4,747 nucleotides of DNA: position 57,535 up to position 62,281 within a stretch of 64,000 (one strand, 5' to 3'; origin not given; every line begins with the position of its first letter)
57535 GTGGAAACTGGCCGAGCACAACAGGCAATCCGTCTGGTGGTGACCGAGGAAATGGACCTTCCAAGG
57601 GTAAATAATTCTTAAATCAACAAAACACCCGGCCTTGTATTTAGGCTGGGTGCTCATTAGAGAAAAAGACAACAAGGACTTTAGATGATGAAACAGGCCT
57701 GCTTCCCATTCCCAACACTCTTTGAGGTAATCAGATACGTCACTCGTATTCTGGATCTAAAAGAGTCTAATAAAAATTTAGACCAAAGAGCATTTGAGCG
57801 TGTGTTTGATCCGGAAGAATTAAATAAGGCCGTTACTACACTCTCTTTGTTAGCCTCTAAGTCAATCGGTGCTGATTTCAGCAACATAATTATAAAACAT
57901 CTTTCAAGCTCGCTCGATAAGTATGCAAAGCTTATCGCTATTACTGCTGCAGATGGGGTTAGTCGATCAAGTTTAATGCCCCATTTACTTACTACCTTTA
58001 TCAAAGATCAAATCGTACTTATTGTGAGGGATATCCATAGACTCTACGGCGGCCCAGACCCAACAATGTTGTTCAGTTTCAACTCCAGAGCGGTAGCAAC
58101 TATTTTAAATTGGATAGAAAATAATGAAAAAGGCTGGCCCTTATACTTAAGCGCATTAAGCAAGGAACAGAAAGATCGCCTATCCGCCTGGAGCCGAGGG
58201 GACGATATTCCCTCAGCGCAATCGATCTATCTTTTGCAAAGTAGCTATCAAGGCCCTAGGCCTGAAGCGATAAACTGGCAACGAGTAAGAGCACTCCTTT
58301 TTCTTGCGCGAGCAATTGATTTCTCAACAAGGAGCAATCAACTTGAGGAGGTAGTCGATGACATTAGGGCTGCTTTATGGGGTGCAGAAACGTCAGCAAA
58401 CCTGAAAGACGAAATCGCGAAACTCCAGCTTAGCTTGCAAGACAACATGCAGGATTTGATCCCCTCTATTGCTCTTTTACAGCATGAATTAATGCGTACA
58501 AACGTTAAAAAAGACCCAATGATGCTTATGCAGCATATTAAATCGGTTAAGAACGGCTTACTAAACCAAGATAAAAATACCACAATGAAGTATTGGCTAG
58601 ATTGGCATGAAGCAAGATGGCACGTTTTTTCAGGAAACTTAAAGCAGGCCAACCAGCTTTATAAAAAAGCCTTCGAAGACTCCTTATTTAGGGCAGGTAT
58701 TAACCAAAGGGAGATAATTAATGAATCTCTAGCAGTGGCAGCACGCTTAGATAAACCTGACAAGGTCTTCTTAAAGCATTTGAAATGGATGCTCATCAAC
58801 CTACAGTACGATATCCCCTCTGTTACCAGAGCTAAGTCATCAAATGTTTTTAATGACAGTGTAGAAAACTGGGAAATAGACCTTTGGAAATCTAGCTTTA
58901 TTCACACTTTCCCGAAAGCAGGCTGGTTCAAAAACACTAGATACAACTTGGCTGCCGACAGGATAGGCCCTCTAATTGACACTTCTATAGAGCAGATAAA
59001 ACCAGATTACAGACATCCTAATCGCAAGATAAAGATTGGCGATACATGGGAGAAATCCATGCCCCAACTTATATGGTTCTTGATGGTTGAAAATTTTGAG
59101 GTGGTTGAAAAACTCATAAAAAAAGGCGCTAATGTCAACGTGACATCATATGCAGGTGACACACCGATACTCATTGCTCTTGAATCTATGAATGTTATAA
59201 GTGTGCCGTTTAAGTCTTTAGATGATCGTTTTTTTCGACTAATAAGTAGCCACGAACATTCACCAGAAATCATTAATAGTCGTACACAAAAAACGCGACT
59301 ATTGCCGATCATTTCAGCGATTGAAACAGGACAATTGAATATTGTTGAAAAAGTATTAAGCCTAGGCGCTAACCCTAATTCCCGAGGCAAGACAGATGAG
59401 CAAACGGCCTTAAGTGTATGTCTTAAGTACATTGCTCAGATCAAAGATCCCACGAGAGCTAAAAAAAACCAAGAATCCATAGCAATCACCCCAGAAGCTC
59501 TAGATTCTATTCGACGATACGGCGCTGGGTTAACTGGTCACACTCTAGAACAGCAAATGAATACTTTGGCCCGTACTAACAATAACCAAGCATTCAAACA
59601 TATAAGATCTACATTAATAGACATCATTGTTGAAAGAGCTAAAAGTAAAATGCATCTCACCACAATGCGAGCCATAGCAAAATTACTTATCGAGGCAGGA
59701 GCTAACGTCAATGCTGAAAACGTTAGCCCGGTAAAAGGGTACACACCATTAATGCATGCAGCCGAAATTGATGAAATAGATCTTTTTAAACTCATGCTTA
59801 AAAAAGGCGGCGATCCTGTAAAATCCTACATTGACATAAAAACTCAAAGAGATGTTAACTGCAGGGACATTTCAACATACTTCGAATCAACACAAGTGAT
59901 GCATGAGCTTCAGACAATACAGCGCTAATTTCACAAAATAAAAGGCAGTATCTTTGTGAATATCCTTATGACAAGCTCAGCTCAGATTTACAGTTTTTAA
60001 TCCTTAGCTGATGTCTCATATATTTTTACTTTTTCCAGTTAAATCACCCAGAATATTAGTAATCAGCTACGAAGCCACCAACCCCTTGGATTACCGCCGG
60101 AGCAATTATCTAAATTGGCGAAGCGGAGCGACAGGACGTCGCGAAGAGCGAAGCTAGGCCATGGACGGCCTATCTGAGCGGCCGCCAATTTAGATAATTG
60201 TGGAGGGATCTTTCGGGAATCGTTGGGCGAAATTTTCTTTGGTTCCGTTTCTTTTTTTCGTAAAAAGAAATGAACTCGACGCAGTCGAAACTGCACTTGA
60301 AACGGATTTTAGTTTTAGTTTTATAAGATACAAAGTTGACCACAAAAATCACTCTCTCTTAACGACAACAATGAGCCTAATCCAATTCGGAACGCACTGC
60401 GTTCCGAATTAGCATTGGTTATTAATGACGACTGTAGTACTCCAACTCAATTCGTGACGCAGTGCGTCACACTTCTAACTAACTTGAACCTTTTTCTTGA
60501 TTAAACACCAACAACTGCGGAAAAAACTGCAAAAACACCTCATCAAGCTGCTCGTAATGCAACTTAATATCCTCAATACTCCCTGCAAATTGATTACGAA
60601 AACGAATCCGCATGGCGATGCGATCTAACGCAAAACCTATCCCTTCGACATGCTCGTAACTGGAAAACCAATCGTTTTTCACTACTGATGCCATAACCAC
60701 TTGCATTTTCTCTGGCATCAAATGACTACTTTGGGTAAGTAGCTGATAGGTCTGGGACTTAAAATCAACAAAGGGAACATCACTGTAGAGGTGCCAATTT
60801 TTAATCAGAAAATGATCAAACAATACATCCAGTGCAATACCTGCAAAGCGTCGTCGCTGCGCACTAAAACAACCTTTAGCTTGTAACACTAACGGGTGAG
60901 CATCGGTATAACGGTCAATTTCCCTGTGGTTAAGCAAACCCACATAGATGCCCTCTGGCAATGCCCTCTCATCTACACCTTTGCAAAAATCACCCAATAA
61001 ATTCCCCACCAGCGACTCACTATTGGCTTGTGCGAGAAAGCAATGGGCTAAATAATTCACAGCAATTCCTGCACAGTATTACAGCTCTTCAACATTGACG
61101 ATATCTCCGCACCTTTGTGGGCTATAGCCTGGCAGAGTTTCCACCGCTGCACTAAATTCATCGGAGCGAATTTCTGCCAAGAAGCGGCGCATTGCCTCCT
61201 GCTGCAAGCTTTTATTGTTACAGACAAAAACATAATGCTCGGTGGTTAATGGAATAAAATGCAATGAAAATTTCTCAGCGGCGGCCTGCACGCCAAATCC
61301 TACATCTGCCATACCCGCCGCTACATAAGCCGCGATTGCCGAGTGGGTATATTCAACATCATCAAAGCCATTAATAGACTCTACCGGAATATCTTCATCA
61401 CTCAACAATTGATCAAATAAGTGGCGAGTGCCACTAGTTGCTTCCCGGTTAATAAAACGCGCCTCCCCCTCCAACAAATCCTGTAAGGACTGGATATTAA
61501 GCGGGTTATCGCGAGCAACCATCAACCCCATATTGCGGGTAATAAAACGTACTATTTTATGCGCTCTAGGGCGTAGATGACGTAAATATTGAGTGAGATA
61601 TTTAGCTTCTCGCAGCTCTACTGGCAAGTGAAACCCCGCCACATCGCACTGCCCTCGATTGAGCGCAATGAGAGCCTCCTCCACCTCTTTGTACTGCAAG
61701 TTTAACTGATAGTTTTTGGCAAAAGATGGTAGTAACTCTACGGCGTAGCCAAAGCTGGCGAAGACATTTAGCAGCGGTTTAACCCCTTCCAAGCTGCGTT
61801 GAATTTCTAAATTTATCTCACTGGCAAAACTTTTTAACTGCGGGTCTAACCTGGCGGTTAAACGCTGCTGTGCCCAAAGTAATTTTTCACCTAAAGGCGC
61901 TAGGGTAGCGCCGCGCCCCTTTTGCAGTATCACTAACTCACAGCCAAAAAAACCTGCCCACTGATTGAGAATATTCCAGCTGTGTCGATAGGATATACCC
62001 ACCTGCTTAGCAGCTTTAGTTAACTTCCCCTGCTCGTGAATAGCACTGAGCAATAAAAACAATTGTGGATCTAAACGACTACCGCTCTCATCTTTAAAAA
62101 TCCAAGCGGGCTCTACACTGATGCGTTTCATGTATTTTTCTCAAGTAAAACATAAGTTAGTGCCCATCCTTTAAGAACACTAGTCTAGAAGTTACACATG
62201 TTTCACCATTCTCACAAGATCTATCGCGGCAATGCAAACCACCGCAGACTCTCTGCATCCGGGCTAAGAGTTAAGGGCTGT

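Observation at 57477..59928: Orphan module at the edge of the R-M island: 43-aa Gly/Ser/Asn-rich peptide, stem-loop, and a 747-aa HTH-like/TPR-like/ankyrin protein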

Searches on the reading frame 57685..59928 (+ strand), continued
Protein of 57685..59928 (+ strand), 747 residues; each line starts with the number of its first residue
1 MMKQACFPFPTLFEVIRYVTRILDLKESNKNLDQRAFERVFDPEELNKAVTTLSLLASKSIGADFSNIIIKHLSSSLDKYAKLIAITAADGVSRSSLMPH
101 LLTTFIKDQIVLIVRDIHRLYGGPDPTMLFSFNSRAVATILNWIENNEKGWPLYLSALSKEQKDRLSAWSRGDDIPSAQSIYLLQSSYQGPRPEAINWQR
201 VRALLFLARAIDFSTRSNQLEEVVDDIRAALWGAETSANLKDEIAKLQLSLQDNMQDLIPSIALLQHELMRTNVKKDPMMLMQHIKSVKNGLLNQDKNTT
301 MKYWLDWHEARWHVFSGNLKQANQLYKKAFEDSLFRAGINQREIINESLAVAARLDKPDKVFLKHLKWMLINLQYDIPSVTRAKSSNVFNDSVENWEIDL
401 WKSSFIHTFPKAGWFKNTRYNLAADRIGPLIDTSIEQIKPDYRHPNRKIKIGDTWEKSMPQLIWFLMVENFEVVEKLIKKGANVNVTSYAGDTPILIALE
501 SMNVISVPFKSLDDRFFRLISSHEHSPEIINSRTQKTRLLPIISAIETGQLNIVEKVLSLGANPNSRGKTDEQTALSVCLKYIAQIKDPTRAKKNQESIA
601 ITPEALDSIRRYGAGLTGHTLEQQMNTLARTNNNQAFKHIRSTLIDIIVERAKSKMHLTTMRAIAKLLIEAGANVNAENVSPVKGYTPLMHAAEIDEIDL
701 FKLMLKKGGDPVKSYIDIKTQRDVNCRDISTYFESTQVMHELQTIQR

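Call 96: search_protein_families(library=pfam, proteins=[L002:9984-11198:-, L001:16477-16956:+, L002:6789-7421:-, L001:18008-18418:+, L001:18409-19107:+, L044:7675-9252:+, L044:12763-13887:-, L044:12287-12763:-, L044:6800-7576:-, L044:5912-6775:+], max_evalue=0.001)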
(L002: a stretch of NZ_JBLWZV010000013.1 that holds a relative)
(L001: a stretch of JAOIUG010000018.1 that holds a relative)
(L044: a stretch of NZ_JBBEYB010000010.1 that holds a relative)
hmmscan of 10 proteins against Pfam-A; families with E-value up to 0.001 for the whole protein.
L002:9984-11198:- (405 aa): 3 families
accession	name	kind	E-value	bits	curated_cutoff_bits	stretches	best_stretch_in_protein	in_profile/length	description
PF13356.12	Arm-DNA-bind_3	-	1.4e-21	76.9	27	1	4-89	1-83/83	Arm DNA-binding domain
PF00589.27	Phage_integrase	-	9.5e-17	61.7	27.1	1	204-379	4-165/172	Phage integrase family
PF22022.2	Phage_int_M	-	1.2e-08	35.5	27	1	113-187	19-93/96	Phage integrase central domain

L001:16477-16956:+ (160 aa): 2 families
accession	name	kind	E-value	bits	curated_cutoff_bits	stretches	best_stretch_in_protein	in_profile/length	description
PF04002.20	RadC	-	8.9e-45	152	22.1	1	40-159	1-121/121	RadC-like JAB domain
PF14464.11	Prok-JAB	-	0.00015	22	25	1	57-137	16-100/114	Prokaryotic homologs of the JAB domain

L002:6789-7421:- (211 aa): 2 families
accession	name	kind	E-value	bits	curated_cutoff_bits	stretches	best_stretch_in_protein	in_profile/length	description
PF11726.14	YagK_YfjJ_C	-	2.2e-53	181.1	25.8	1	29-209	3-170/170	YagK/YfjJ C-terminal domain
PF23343.2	REP_ORF2-G2P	-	1.6e-05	25.5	27.8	1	83-123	24-65/99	Replication-associated protein ORF2/G2P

L001:18008-18418:+ (137 aa): 1 family
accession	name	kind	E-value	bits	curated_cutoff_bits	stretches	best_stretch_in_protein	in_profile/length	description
PF10980.13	DUF2787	-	5.2e-49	166.2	27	1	16-132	2-123/126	Protein of unknown function (DUF2787)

L001:18409-19107:+ (233 aa): 1 family
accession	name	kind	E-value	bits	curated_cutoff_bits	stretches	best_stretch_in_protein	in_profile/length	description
PF00589.27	Phage_integrase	-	3.8e-17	63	27.1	1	60-220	9-169/172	Phage integrase family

L044:7675-9252:+ (526 aa): 2 families
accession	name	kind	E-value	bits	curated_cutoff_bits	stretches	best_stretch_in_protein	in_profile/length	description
PF00004.35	AAA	-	2.3e-14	54.4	21.2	1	298-435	1-125/131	ATPase family associated with various cellular activities (AAA)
PF07728.20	AAA_5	-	0.00013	22.4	22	1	297-432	1-138/139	AAA domain (dynein-related subfamily)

L044:12763-13887:- (375 aa): 0 families

L044:12287-12763:- (159 aa): 0 families

L044:6800-7576:- (259 aa): 2 families
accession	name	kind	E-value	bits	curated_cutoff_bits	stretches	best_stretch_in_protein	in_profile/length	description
PF13560.12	HTH_31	-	2.7e-06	28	27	1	27-75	13-61/64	Helix-turn-helix domain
PF13443.12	HTH_26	-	3e-05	24.6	22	1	23-75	5-57/63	Cro/C1-type HTH DNA-binding domain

L044:5912-6775:+ (288 aa): 1 family
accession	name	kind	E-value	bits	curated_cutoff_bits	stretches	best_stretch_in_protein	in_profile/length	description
PF23947.1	DUF7281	-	1.2e-09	38.5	27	1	136-282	25-173/183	Domain of unknown function (DUF7281)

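Call 100: search_protein_families(library=padloc, proteins=[L001:9772-9990:+, L055:9798-9995:+], max_evalue=1)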
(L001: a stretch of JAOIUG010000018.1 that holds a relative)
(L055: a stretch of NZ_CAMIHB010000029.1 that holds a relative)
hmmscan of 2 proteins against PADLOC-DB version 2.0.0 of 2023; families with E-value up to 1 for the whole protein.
L001:9772-9990:+ (73 aa): 1 family
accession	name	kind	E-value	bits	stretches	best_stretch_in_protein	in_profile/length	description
PDLC02910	HicA-like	-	8.1e-27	90.9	1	2-62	1-60/61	-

L055:9798-9995:+ (66 aa): 1 family
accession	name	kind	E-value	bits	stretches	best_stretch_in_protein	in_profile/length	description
PDLC02910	HicA-like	-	4.7e-26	88.5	1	1-62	1-61/61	-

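Call 115: search_dna_similar(query=L001:9772-9990:+, collection=plasmids, mode=protein, max_evalue=0.001, max_rows=20)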
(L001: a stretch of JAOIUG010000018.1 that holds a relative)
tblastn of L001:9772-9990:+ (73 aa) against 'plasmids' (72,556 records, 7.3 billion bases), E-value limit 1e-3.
Records with a match: 7; places in all: 7; records where one place covers at least 80% of the query: 7.
Best place of each record, by identity: <60% 7.
By first word of the organism name: Acinetobacter 3; Neisseria 1; Vibrio 1; Sulfitobacter 1; Thauera 1.
By predicted mobility (MOB-suite, as given by PLSDB): non-mobilizable 3; mobilizable 3; conjugative 1.
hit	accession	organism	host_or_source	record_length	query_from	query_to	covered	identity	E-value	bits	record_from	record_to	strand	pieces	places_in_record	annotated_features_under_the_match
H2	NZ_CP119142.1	Neisseria gonorrhoeae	Homo sapiens,whole organism,synovial ...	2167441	1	63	86%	50.8%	1e-14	73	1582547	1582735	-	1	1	none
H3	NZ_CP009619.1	Vibrio coralliilyticus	Shellfish Hatchery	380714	1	70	96%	42.3%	9e-10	59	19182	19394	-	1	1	none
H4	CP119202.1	Acinetobacter soli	Homo sapiens,blood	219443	1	61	84%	45.2%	3e-9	58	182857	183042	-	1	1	none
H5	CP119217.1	Acinetobacter soli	Homo sapiens,blood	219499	1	61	84%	45.2%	3e-9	58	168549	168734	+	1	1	none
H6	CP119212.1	Acinetobacter soli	Homo sapiens,blood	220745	1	61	84%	45.2%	3e-9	58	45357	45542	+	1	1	none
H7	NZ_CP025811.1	Sulfitobacter sp. SK025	Marine surface water,North Sea (surface ...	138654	3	63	84%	41.0%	1e-9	59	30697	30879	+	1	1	viperin family antiviral radical SAM protein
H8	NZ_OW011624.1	Thauera humireducens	-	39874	3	66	88%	33.8%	3e-5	46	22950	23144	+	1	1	none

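Call 116: get_annotated_region(hit=H7, flank=5000)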
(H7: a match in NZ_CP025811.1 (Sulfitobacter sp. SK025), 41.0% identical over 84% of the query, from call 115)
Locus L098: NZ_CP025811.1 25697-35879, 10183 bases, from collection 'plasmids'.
description: Sulfitobacter sp. SK025 plasmid unnamed3, complete sequence
organism: Sulfitobacter sp. SK025 (NCBI taxid 1389011)
taxonomy: Bacteria; Pseudomonadota; Alphaproteobacteria; Rhodobacterales; Roseobacteraceae; Sulfitobacter; Sulfitobacter sp. SK025
host: -; source: Marine surface water,North Sea (surface water); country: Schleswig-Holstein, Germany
typing (MOB-suite, as given by PLSDB): conjugative; replicon rep_cluster_558; relaxase MOBP; mating-pair formation MPF_T
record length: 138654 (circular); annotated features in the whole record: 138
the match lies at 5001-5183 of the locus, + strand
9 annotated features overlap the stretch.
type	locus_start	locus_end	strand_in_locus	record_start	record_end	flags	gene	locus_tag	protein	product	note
CDS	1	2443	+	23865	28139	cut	-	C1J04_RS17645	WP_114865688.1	strawberry notch family protein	-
CDS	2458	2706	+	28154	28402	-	-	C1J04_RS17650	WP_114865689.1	hypothetical protein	-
CDS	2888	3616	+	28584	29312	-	-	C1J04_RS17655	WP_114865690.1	DUF736 family protein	-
CDS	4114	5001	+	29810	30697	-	-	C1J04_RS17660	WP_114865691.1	viperin family antiviral radical SAM protein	-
CDS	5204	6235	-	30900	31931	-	-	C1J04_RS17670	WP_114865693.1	hypothetical protein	-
CDS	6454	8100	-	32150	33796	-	-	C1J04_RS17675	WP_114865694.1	IS1634 family transposase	-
CDS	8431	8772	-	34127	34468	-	-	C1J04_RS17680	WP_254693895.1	helix-turn-helix domain-containing protein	-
CDS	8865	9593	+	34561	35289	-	-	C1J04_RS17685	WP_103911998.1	MBL fold metallo-hydrolase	-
CDS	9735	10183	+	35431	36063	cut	-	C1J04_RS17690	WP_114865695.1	tyrosine-type recombinase/integrase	GO:0015074 - DNA integration [Evidence IEA]; GO:0006310 - DNA recombination [Evidence IEA]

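Call 117: get_annotated_region(hit=H2, flank=5000)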
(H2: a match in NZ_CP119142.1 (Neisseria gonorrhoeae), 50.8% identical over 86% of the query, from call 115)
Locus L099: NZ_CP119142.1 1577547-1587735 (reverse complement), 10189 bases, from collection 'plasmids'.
description: Neisseria gonorrhoeae strain 2022NG-0032 plasmid p2022NG-0032_1, complete sequence
organism: Neisseria gonorrhoeae (NCBI taxid 485)
taxonomy: Bacteria; Pseudomonadota; Betaproteobacteria; Neisseriales; Neisseriaceae; Neisseria; Neisseria gonorrhoeae
host: -; source: Homo sapiens,whole organism,synovial fluid; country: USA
typing (MOB-suite, as given by PLSDB): non-mobilizable
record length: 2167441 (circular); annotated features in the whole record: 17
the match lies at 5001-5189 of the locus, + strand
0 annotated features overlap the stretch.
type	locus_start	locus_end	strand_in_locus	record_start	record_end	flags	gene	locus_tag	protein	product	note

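Call 118: get_annotated_region(hit=H4, flank=5000)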
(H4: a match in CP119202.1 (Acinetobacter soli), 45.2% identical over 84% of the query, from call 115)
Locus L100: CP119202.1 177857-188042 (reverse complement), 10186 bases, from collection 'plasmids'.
description: Acinetobacter soli strain AS843 plasmid pAS843-2, complete sequence
organism: Acinetobacter soli (NCBI taxid 487316)
taxonomy: Bacteria; Pseudomonadota; Gammaproteobacteria; Moraxellales; Moraxellaceae; Acinetobacter; Acinetobacter soli
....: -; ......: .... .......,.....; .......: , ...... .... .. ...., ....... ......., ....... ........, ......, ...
typing (MOB-suite, as given by PLSDB): mobilizable; replicon rep_cluster_639; relaxase MOBP
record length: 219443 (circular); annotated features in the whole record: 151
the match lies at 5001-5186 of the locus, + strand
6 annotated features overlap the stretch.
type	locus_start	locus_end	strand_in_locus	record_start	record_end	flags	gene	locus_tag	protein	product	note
CDS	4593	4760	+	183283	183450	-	-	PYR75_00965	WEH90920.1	hypothetical protein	-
CDS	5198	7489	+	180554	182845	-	-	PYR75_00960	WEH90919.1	ankyrin repeat domain-containing protein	-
CDS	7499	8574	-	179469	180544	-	-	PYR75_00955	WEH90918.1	IS3 family transposase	-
CDS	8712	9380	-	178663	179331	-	-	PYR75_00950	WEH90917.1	HNH endonuclease family protein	-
CDS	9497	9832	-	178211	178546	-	-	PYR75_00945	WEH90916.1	hypothetical protein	-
CDS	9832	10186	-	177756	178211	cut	-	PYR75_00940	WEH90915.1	DUF262 domain-containing protein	-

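Call 123: list_cluster_members(proteins=[L099:5001-5198:+, L099:5432-6115:+, L085:5191-5409:+, L100:5001-5183:+, L098:5001-5180:+, L034:9974-12211:+, window:57477-57605:+, L100:5198-7486:+])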
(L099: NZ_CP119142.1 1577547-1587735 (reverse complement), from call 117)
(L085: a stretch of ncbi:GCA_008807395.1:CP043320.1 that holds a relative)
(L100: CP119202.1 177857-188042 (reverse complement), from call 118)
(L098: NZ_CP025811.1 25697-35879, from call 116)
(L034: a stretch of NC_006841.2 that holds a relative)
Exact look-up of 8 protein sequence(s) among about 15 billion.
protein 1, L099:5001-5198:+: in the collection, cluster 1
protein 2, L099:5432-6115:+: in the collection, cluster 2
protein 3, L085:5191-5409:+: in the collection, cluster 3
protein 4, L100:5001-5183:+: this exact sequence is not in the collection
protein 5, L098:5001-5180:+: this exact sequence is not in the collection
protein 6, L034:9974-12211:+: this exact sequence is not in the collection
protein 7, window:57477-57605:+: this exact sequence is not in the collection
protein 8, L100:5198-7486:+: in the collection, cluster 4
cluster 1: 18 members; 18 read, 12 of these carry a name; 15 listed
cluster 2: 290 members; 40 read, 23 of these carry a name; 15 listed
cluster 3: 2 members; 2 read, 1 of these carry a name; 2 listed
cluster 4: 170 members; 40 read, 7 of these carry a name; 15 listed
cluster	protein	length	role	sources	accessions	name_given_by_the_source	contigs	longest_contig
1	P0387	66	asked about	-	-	phosphoribosylglycinamide formyltransferase [Neisseria gonorrhoeae]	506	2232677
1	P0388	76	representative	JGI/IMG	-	-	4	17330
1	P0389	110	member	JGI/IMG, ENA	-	hypothetical protein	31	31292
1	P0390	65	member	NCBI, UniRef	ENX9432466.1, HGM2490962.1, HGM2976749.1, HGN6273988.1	TPA: phosphoribosylglycinamide formyltransferase, partial [Neisseria gonorrhoeae] | phosphoribosylglycinamide formyltransferase n=1 Tax=Neisseria gonorrhoeae TaxID=485 ...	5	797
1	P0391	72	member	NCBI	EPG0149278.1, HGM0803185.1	TPA: hypothetical protein ACKJ79_001435, partial [Neisseria gonorrhoeae]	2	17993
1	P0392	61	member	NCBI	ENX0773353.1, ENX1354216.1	phosphoribosylglycinamide formyltransferase, partial [Neisseria gonorrhoeae]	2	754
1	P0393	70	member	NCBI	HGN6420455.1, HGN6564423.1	TPA: hypothetical protein ACKUIW_002230, partial [Neisseria gonorrhoeae]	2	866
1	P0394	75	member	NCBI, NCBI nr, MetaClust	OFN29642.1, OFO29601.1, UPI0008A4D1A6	phosphoribosylglycinamide formyltransferase [Neisseria sp. HMSC077D05] | status=active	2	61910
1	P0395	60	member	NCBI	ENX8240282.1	phosphoribosylglycinamide formyltransferase, partial [Neisseria gonorrhoeae]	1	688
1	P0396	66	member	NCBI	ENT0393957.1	phosphoribosylglycinamide formyltransferase [Neisseria gonorrhoeae]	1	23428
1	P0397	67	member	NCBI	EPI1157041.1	phosphoribosylglycinamide formyltransferase, partial [Neisseria gonorrhoeae]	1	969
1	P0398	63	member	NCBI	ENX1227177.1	phosphoribosylglycinamide formyltransferase, partial [Neisseria gonorrhoeae]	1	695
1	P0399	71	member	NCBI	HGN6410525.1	TPA: hypothetical protein ACKUJF_002205, partial [Neisseria gonorrhoeae]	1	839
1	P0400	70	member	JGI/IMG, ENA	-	-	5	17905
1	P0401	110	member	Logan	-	-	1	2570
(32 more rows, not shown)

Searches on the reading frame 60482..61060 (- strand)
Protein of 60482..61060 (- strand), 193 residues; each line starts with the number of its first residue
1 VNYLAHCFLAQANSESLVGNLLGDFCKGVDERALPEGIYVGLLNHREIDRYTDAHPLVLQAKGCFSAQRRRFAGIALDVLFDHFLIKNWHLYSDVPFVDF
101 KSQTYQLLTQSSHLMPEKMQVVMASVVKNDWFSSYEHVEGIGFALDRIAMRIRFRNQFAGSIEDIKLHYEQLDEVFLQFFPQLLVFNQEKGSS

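Call 73: search_protein_families(library=pfam, proteins=[window:60482-61060:-], max_evalue=0.00001)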
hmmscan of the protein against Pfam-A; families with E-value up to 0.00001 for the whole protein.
window:60482-61060:- (193 aa): 1 family
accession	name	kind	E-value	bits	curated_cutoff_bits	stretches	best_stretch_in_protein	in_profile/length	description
PF04336.18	ACP_PD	-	1.6e-65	221.1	27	1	1-183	1-183/183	Acyl carrier protein phosphodiesterase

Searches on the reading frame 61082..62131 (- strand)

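Call 73: search_protein_families(library=pfam, proteins=[window:61082-62131:-], max_evalue=0.00001)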
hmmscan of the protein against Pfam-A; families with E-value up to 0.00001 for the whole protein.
window:61082-62131:- (350 aa): 3 families
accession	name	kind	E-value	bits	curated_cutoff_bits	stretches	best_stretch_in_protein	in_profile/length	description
PF12727.12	PBP_like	-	9.3e-54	181.9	27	1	140-321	10-192/193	PBP superfamily domain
PF13531.11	SBP_bac_11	-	6.9e-07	29.7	25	1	191-330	71-221/227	Bacterial extracellular solute-binding protein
PF03466.25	LysR_substrate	-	3.1e-06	27.2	28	0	131-322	22-205/209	LysR substrate binding domain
